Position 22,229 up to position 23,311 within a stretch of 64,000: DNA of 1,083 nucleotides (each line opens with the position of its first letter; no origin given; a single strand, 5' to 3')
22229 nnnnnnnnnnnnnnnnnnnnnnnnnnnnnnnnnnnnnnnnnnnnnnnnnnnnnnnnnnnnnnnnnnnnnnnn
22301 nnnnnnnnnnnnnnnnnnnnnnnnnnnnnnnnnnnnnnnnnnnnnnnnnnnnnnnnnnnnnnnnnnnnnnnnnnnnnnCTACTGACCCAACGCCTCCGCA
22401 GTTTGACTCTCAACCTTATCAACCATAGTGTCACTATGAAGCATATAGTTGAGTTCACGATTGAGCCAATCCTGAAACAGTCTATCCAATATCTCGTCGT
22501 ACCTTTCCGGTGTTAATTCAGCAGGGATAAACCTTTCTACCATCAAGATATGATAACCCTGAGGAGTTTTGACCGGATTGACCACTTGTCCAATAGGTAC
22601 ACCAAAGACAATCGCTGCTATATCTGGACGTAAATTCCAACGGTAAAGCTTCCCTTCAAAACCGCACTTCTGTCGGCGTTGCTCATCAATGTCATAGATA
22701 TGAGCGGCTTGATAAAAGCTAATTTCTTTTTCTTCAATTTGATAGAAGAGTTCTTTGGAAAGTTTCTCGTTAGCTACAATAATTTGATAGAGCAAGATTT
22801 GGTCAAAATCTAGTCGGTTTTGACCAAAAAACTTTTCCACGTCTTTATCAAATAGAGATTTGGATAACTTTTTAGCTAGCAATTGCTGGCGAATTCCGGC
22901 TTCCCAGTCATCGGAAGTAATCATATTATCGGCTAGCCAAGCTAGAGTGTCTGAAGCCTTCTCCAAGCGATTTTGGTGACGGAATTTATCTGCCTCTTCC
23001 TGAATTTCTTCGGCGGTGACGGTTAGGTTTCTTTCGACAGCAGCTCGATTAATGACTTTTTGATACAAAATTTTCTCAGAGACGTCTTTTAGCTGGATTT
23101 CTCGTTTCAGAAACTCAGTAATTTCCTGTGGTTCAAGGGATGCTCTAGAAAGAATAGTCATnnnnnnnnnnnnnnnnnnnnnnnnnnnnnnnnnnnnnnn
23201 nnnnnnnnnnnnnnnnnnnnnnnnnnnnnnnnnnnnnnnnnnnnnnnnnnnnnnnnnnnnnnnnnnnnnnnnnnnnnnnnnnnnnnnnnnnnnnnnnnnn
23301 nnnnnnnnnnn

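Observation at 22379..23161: Cytoplasmic parvulin-like protein plus conserved 44-aa peptide duplicated with each export locus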

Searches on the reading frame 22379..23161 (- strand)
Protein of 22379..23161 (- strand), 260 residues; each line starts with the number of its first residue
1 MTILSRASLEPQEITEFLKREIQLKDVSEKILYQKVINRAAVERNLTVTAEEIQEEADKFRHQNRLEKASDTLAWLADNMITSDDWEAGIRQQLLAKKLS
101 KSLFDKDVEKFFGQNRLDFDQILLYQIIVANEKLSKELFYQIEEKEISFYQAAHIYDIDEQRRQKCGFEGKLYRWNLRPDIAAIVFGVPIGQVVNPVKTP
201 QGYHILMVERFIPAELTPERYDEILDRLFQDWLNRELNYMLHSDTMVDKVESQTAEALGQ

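Call 6: search_protein_families(library=pfam, proteins=[window:22379-23161:-], max_evalue=0.1)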
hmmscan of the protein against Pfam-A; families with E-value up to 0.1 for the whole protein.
window:22379-23161:- (260 aa): 5 families
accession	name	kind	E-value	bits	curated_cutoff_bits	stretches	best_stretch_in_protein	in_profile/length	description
PF00639.27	Rotamase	-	3e-10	41.4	21.7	1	133-209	20-96/97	PPIC-type PPIASE domain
PF13145.12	Rotamase_2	-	8.1e-09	36.8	27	1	105-218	3-115/121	PPIC-type PPIASE domain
PF13616.12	Rotamase_3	-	2e-05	25.5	22.5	1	132-208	37-112/116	PPIC-type PPIASE domain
PF13624.11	SurA_N_3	-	0.0021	18.4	27.2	1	24-99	84-161/162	SurA-like N-terminal domain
PF03221.22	HTH_Tnp_Tc5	-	0.098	13.1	22.2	0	29-70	5-49/66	Tc5 transposase DNA-binding domain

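Call 7: search_protein_families(library=ncbifam, proteins=[window:22379-23161:-], max_evalue=0.1)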
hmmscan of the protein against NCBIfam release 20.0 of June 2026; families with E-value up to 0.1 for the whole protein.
window:22379-23161:- (260 aa): 9 families
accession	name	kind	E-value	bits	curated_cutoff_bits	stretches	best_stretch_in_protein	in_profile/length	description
TIGR04500.1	PpiC_rel_mature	subfamily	1.8e-15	57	180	1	27-234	116-327/340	TIGR04500 family putative peptide maturation system protein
NF000809.0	PRK00059.1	equivalog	2.4e-11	43.6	303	1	23-210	85-286/336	peptidylprolyl isomerase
NF002827.0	PRK03002.1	equivalog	4.2e-11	42.4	343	1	21-226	44-236/285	peptidylprolyl isomerase PrsA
NF002846.0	PRK03095.1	equivalog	8.6e-07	28.7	361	1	23-209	43-219/287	peptidylprolyl isomerase PrsA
NF002824.0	PRK02998.1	subfamily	3.7e-06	26.5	360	1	25-228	47-236/283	peptidylprolyl isomerase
NF011969.0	PRK15441.1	equivalog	0.00011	22.5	127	1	126-208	9-89/93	peptidylprolyl isomerase PpiC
TIGR02933.1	nifM_nitrog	equivalog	0.00033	20.6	168.2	1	167-235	176-242/256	nitrogen fixation protein NifM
NF043044.1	T4SS_Ceg14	equivalog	0.01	14.3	950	1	23-164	16-162/659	Dot/Icm T4SS effector Ceg14/sidL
NF008626.0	PRK11614.1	equivalog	0.058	12.8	441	1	10-137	65-186/237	high-affinity branched-chain amino acid ABC transporter ATP-binding protein LivF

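Call 18: find_homologous_proteins(query=window:22379-23161:-, max_evalue=0.00001)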
Query window:22379-23161:- (260 aa): 1048 proteins with E <= 0.00001 among 1529 candidates; the best 120 are listed.
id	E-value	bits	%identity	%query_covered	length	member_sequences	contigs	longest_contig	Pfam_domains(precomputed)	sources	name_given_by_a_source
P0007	6.3e-161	552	97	100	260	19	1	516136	PF13145.13,PF00639.28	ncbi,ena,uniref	ncbi:peptidylprolyl isomerase [Moorena producens]|uniref:peptidylprolyl isomerase n=1 Tax=Moorena pr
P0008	7.6e-111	388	68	94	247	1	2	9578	PF13145.13,PF00639.28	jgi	jgi:parvulin-like peptidyl-prolyl isomerase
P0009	2.1e-110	386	69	93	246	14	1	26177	PF13145.13,PF00639.28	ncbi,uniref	ncbi:peptidylprolyl isomerase [Trichocoleus sp. DQ-U1]|uniref:peptidylprolyl isomerase n=1 Tax=Trich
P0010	2.3e-109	383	68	93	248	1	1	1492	PF13145.13,PF00639.28,PF13616.13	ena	-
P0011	5.2e-109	382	68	94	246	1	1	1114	PF13145.13,PF00639.28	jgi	jgi:parvulin-like peptidyl-prolyl isomerase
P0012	1.8e-108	380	68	94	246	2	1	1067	PF13145.13,PF00639.28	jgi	jgi:parvulin-like peptidyl-prolyl isomerase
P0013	4.3e-108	379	68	94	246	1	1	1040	PF13145.13,PF00639.28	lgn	-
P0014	5.1e-108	378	69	92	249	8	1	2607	PF13145.13,PF00639.28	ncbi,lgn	-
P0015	7.8e-108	378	68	94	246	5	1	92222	PF13145.13,PF00639.28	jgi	jgi:parvulin-like peptidyl-prolyl isomerase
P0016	9.5e-108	377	68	94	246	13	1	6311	PF13145.13,PF00639.28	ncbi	-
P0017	3.4e-107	376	67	94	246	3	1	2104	PF13145.13,PF00639.28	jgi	jgi:parvulin-like peptidyl-prolyl isomerase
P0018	4.4e-107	375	67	92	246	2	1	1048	PF13145.13,PF00639.28,PF13616.13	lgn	-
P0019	5.3e-107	375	67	94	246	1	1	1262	PF13145.13,PF00639.28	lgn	-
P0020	2.7e-106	373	67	94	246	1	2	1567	PF13145.13,PF00639.28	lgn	-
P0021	4.3e-106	372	66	94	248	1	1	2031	PF13145.13,PF00639.28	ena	-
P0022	5.3e-106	372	67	94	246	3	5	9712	PF00639.28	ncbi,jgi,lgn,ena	-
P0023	7.3e-106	371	67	94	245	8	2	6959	PF13145.13,PF00639.28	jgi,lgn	jgi:parvulin-like peptidyl-prolyl isomerase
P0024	9.2e-106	371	67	94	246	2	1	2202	PF13145.13,PF00639.28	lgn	-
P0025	1.1e-105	371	69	93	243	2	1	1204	PF13145.13,PF00639.28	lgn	-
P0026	1.7e-105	370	67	94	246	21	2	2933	PF13145.13,PF00639.28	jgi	jgi:parvulin-like peptidyl-prolyl isomerase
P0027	1.7e-105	370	66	94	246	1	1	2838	PF13145.13,PF00639.28,PF13624.12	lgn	-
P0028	2.9e-105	369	67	94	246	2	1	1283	PF13145.13,PF00639.28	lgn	-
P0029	3.0e-105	369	66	92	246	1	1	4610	PF13145.13,PF00639.28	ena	-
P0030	3.4e-105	369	65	94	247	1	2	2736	PF13145.13,PF00639.28,PF13616.13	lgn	-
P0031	3.9e-105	369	67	91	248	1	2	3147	PF00639.28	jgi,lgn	jgi:parvulin-like peptidyl-prolyl isomerase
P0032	3.9e-105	369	68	94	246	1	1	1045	PF13145.13,PF00639.28,PF13624.12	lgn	-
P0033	4.3e-105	369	67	94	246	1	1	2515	PF13145.13,PF00639.28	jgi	-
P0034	6.9e-105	368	66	91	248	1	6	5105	PF00639.28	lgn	-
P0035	8.4e-105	368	67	93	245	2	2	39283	PF13145.13,PF00639.28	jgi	-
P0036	8.5e-105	368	66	93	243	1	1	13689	PF13145.13,PF00639.28,PF13624.12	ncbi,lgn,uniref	ncbi:peptidylprolyl isomerase [Coleofasciculus sp.]|uniref:peptidylprolyl isomerase n=1 Tax=Coleofas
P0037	1.0e-104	368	67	94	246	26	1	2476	PF13145.13,PF00639.28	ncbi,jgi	jgi:parvulin-like peptidyl-prolyl isomerase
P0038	1.2e-104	367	67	94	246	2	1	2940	PF13145.13,PF00639.28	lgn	-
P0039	1.7e-104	367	66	91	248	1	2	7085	PF00639.28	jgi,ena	jgi:parvulin-like peptidyl-prolyl isomerase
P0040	2.2e-104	366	65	92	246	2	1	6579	PF00639.28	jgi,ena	-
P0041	2.5e-104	366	66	91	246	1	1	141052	PF13145.13,PF00639.28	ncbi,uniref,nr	ncbi:peptidylprolyl isomerase [Microcoleus sp. FACHB-SPT15]|uniref:peptidylprolyl isomerase n=1 Tax=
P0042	2.7e-104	366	67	95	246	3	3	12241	PF13145.13,PF00639.28,PF13616.13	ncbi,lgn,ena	-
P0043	3.3e-104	366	66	92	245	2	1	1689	PF13145.13,PF00639.28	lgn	-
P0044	4.4e-104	365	64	94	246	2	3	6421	PF13145.13,PF00639.28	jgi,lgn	-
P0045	4.4e-104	365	64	94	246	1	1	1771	PF13145.13,PF00639.28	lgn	-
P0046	4.7e-104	365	66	93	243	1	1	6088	PF13145.13,PF00639.28,PF13624.12,PF13623.12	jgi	jgi:parvulin-like peptidyl-prolyl isomerase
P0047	5.3e-104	365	66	91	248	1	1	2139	PF00639.28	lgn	-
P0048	8.6e-104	365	65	93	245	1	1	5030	PF13145.13,PF00639.28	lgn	-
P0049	1.1e-103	364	68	94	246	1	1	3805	PF13145.13,PF00639.28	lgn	-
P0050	1.4e-103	364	67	91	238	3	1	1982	PF13145.13,PF00639.28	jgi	jgi:parvulin-like peptidyl-prolyl isomerase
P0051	3.2e-103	363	66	93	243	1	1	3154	PF13145.13,PF00639.28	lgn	-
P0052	3.4e-103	363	65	94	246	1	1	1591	PF13145.13,PF00639.28,PF13616.13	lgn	-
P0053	3.5e-103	363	65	94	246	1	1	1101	PF13145.13,PF00639.28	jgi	jgi:parvulin-like peptidyl-prolyl isomerase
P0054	4.5e-103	362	65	94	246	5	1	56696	PF13145.13,PF00639.28,PF13624.12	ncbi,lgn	ncbi:MAG: peptidylprolyl isomerase [Potamolinea sp.]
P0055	4.9e-103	362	65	93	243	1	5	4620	PF13145.13,PF00639.28,PF13624.12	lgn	-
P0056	6.3e-103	362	65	94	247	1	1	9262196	PF13145.13,PF00639.28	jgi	jgi:parvulin-like peptidyl-prolyl isomerase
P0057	6.8e-103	362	65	93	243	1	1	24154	PF13145.13,PF00639.28,PF13624.12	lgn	-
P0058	7.3e-103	361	65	93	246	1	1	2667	PF13145.13,PF00639.28,PF13624.12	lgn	-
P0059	7.9e-103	361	65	93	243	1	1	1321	PF13145.13,PF00639.28,PF13624.12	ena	-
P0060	8.1e-103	361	66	93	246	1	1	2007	PF13145.13,PF00639.28,PF13624.12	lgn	-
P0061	8.6e-103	361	67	93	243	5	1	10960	PF13145.13,PF00639.28,PF13624.12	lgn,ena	-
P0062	9.0e-103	361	66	94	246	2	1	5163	PF13145.13,PF00639.28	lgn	-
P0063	9.1e-103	361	65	94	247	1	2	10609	PF13145.13,PF00639.28,PF13616.13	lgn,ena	-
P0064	9.3e-103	361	65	91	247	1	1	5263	PF13145.13,PF00639.28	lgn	-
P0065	9.4e-103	361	63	94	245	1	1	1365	PF13145.13,PF00639.28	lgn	-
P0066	1.1e-102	361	68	92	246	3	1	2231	PF13145.13,PF00639.28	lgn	-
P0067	1.2e-102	361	64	94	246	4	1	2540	PF13145.13,PF00639.28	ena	-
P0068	1.4e-102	361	66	93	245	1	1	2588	PF13145.13,PF00639.28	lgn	-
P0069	1.7e-102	360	66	93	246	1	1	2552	PF00639.28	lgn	-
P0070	1.7e-102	360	66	93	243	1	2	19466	PF13145.13,PF00639.28,PF13624.12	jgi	jgi:parvulin-like peptidyl-prolyl isomerase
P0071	1.8e-102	360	64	94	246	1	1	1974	PF13145.13,PF00639.28,PF13616.13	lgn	-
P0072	2.2e-102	360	64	94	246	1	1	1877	PF13145.13,PF00639.28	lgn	-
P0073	2.9e-102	360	65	94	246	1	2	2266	PF13145.13,PF00639.28,PF13624.12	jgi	jgi:parvulin-like peptidyl-prolyl isomerase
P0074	2.9e-102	360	64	93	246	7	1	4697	PF13145.13,PF00639.28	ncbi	-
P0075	3.2e-102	359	64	93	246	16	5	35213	PF00639.28,PF13624.12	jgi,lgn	jgi:parvulin-like peptidyl-prolyl isomerase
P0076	3.2e-102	359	65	93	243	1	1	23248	PF13145.13,PF00639.28,PF13624.12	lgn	-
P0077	3.2e-102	359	64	94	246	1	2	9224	PF13145.13,PF00639.28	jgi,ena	jgi:parvulin-like peptidyl-prolyl isomerase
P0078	3.4e-102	359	66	91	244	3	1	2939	PF13145.13,PF00639.28,PF13624.12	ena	-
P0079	5.0e-102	359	67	92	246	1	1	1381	PF00639.28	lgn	-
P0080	5.4e-102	359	64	94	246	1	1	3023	PF13145.13,PF00639.28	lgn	-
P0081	5.5e-102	359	63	94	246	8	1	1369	PF13145.13,PF00639.28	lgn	-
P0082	5.5e-102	359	66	93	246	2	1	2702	PF13145.13,PF00639.28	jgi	jgi:parvulin-like peptidyl-prolyl isomerase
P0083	6.2e-102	358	65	93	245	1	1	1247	PF13145.13,PF00639.28,PF13624.12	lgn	-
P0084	7.1e-102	358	64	95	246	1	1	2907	PF13145.13,PF00639.28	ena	-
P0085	7.3e-102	358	66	93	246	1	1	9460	PF13145.13,PF00639.28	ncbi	ncbi:MAG TPA: peptidylprolyl isomerase [Allocoleopsis sp.]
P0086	7.3e-102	358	64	94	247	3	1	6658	PF13145.13,PF00639.28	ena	-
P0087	7.4e-102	358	67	93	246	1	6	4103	PF13145.13,PF00639.28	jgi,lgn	jgi:parvulin-like peptidyl-prolyl isomerase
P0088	7.7e-102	358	65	93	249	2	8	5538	PF13145.13,PF00639.28,PF13624.12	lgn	-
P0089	8.0e-102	358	65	93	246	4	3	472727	PF13145.13,PF00639.28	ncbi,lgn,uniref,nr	ncbi:peptidylprolyl isomerase [Kamptonema formosum]|uniref:peptidylprolyl isomerase n=1 Tax=Kamptone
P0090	8.1e-102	358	64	94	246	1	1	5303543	PF13145.13,PF00639.28,PF13624.12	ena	-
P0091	9.0e-102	358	64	93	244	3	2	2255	PF13145.13,PF00639.28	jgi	jgi:parvulin-like peptidyl-prolyl isomerase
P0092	9.9e-102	358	64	94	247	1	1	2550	PF13145.13,PF00639.28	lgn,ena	-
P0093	1.0e-101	358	64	94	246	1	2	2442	PF13145.13,PF00639.28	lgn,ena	-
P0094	1.1e-101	358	66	93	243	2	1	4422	PF13145.13,PF00639.28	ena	-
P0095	1.1e-101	358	65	94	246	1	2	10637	PF13145.13,PF00639.28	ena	-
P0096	1.3e-101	357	65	93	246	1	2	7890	PF13145.13,PF00639.28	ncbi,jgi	jgi:parvulin-like peptidyl-prolyl isomerase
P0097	1.4e-101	357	64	95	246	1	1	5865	PF13145.13,PF00639.28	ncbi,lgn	ncbi:MAG TPA: peptidylprolyl isomerase [Coleofasciculaceae cyanobacterium]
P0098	1.5e-101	357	64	94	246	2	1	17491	PF13145.13,PF00639.28,PF13616.13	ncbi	ncbi:MAG TPA: peptidylprolyl isomerase [Stenomitos sp.]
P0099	1.6e-101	357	65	91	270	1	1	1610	PF13145.13,PF00639.28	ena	-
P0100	2.8e-101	356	66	93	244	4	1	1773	PF13145.13,PF00639.28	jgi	-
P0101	3.3e-101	356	67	93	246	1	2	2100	PF13145.13,PF00639.28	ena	-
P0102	3.4e-101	356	62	93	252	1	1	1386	PF13145.13,PF00639.28,PF13616.13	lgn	-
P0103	3.8e-101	356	63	93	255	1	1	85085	PF13145.13,PF00639.28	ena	-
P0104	4.7e-101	356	65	94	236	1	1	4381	PF13145.13,PF00639.28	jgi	jgi:parvulin-like peptidyl-prolyl isomerase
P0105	5.7e-101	355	63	94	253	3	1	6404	PF13145.13,PF00639.28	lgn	-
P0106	7.9e-101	355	64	94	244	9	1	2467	PF13145.13,PF00639.28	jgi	jgi:parvulin-like peptidyl-prolyl isomerase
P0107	8.1e-101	355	67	93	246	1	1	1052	PF13145.13,PF00639.28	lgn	-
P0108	8.4e-101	355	65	93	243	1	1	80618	PF13145.13,PF00639.28,PF13624.12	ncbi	-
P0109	9.7e-101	355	63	94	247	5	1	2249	PF13145.13,PF00639.28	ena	-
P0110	1.0e-100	354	64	94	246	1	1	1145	PF13145.13,PF00639.28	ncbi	-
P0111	1.1e-100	354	64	94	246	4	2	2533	PF13145.13,PF00639.28,PF13624.12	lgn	-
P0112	1.2e-100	354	66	92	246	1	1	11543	PF13145.13,PF00639.28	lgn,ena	-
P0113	1.4e-100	354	65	93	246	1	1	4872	PF13145.13,PF00639.28,PF13624.12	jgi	jgi:parvulin-like peptidyl-prolyl isomerase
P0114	1.5e-100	354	66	92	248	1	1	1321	PF13145.13,PF00639.28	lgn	-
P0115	2.2e-100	353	65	93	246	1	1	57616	PF13145.13,PF00639.28,PF13616.13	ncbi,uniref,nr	ncbi:Peptidylprolyl isomerase [Planktothrix agardhii]|uniref:peptidylprolyl isomerase n=1 Tax=Plankt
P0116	2.3e-100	353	64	94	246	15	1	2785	PF13145.13,PF00639.28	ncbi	-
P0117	2.4e-100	353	65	92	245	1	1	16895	PF13145.13,PF00639.28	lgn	-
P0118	3.2e-100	353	63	93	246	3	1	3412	PF13145.13,PF00639.28,PF13616.13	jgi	jgi:parvulin-like peptidyl-prolyl isomerase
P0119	4.5e-100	352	65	91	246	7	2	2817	PF13145.13,PF00639.28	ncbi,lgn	-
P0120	4.9e-100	352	64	92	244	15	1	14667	PF13145.13,PF00639.28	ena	-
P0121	5.1e-100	352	64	94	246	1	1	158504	PF00639.28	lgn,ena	-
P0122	6.4e-100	352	64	94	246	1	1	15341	PF13145.13,PF00639.28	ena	-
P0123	7.4e-100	352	64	94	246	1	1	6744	PF13145.13,PF00639.28,PF13624.12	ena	-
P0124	8.5e-100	351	63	93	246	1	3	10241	PF13145.13,PF00639.28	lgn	-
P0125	9.8e-100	351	64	94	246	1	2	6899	PF13145.13,PF00639.28,PF13624.12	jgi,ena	jgi:parvulin-like peptidyl-prolyl isomerase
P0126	1.1e-99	351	63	94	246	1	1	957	PF13145.13,PF00639.28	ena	-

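Call 20: find_related_loci(query=A2, collection=genome_contigs, flank=10000)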
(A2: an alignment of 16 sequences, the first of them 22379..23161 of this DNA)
Query A2 (260 aa) in genome_contigs; peptide patterns used: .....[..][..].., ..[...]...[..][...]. (x = any residue, [..] = any of these).
246 stretches matched a pattern; 167 encode a relative of the query (tblastn E <= 1e-3); the best 80 are kept; 80 distinct loci.
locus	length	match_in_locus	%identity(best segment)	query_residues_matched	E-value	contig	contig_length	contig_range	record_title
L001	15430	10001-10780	95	1-260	3e-168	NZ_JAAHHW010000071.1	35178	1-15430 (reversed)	MAG: Moorena sp. SIO3I8 3I8_NODE_71, whole genome shotgun sequence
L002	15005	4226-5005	95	1-260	4e-168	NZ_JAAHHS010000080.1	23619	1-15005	MAG: Moorena sp. SIO3H5 3H5_NODE_80, whole genome shotgun sequence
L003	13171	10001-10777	94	1-259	4e-167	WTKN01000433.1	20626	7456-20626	MAG: Moorena sp. SS36440bin_2 NODE_138_length_20626_cov_29.408439, whole genome shotgun sequence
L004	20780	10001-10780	95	1-260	3e-168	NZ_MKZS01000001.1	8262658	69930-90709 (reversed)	Moorena bouillonii PNG strain PNG5-198 Ga0081470_101, whole genome shotgun sequence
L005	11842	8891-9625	68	1-245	4e-115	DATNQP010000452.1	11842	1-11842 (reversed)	MAG TPA_asm: Leptolyngbyaceae cyanobacterium isolate SMAG_U16510 k141_485518, whole genome shotgun sequence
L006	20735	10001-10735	65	1-245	1e-110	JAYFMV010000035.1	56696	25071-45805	MAG: Potamolinea sp. isolate R1S1 contig_223, whole genome shotgun sequence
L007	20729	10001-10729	65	1-243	3e-109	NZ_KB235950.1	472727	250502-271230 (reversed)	Oscillatoria sp. PCC 10802 Osc10802DRAFT_Contig5.5, whole genome shotgun sequence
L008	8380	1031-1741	66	7-243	2e-108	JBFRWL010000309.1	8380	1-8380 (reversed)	MAG: Prochloraceae cyanobacterium isolate 05_out_wi_poop_bin.33 05outWiPooB33_c_000001435939, whole genome shotgun seque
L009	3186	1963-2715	64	1-245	5e-111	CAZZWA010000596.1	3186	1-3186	MAG: uncultured Microcoleus sp. isolate Brown_AE.bin.1 genome assembly, contig: NODE_15812_length_3186_cov_9.972213, who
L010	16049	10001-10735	64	1-245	2e-107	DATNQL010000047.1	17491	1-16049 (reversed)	MAG TPA_asm: Stenomitos sp. isolate SMAG_U16506 k141_137160, whole genome shotgun sequence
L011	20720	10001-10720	65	4-243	2e-107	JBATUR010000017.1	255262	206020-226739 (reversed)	MAG: Coleofasciculaceae cyanobacterium isolate MFD12171_ilm_asm_bin21 k127_62848, whole genome shotgun sequence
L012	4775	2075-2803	63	1-243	4e-107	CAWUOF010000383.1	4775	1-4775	MAG: uncultured bacterium isolate SRR1522964_concoct_30_1705335406 genome assembly, contig: ERZ11849542.4908, whole geno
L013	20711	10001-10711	65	7-243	9e-107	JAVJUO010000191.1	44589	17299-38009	MAG: Coleofasciculus sp. C1-SOL-03 k141_21928, whole genome shotgun sequence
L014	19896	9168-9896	63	1-243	3e-106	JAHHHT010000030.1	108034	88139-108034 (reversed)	MAG: Oscillatoria princeps RMCB-10 scaffold_6_c3, whole genome shotgun sequence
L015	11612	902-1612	65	7-243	3e-106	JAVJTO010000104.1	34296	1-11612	MAG: Coleofasciculus sp. B1-GNL1-01 k141_23514, whole genome shotgun sequence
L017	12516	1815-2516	65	11-244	8e-106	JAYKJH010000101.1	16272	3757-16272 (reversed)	MAG: Nostocaceae cyanobacterium isolate 827261 NODE_14193848, whole genome shotgun sequence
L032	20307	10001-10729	60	1-243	3e-101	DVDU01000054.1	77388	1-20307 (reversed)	MAG TPA_asm: Oscillatoriaceae cyanobacterium M33_DOE_052 k141_1321684, whole genome shotgun sequence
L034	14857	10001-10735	60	1-245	4e-101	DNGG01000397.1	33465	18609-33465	MAG TPA_asm: Cyanobacteria bacterium UBA11372 contig_3876, whole genome shotgun sequence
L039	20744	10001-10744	59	1-248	2e-100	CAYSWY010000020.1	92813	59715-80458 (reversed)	MAG TPA_asm: uncultured Lyngbya sp. isolate SRP063590_co1_198 genome assembly, contig: NODE_239_length_92813_cov_219.533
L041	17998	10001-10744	58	1-248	1e-100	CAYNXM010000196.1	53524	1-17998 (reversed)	MAG TPA_asm: uncultured Lyngbya sp. isolate binchicken_co372_111 genome assembly, contig: k141_1932222, whole genome sho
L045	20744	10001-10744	59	1-248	9e-100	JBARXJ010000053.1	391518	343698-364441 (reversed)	MAG: Microcoleaceae cyanobacterium isolate MFD12174_ilm_asm_bin3 k127_48781, whole genome shotgun sequence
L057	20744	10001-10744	57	1-248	4e-98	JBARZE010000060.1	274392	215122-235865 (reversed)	MAG: Microcoleaceae cyanobacterium isolate MFD12149_ilm_asm_bin22 k127_18729, whole genome shotgun sequence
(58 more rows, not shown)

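Call 53: predict_structure(alignment_id=A5)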
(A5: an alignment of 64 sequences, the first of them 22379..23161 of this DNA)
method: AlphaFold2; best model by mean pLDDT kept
length: 260 residues; sequences in the alignment: 64
mean_pLDDT: 87.4   pTM: 0.64
mean pLDDT of the five models: 87.4, 86.1, 86.1, 86.0, 85.8
residues with pLDDT >= 90: 158; 70-90: 75; 50-70: 20; < 50: 7
segments of 3 or more residues with pLDDT < 50: 246-249
pLDDT, mean of each block of 10 residues (from residue 1): 63 90 92 93 93 94 89 88 92 95 90 76 94 96 95 95 94 87 89 92 94 85 92 92 60 53
secondary structure, 60 per line:
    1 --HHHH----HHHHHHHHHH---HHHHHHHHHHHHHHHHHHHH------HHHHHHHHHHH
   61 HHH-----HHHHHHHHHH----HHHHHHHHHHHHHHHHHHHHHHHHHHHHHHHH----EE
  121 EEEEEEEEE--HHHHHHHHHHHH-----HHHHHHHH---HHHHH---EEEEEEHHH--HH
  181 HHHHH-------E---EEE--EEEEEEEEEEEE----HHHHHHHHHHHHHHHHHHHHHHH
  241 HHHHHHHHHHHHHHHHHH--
elements in order: H3-6 H11-20 H24-43 H50-63 H69-78 H83-114 E119-129 H132-143 H149-156 H160-164 E168-173 H179-185 E197-199 E202-213 H218-258

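Call 55: search_solved_structures(query=A5, max_evalue=0.001)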
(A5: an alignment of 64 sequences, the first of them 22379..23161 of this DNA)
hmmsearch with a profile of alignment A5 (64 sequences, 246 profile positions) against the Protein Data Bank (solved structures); distinct sequences matched with E-value up to 0.001: 3.
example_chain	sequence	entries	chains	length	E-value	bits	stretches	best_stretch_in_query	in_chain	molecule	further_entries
8sot_A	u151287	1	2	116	4.5e-05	26.5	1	135-210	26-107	Basic membrane protein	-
6vj4_A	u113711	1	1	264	0.00027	24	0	22-208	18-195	Peptidylprolyl isomerase PrsA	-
1jns_A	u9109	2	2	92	0.00056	22.9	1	126-208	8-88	PEPTIDYL-PROLYL CIS-TRANS ISOMERASE C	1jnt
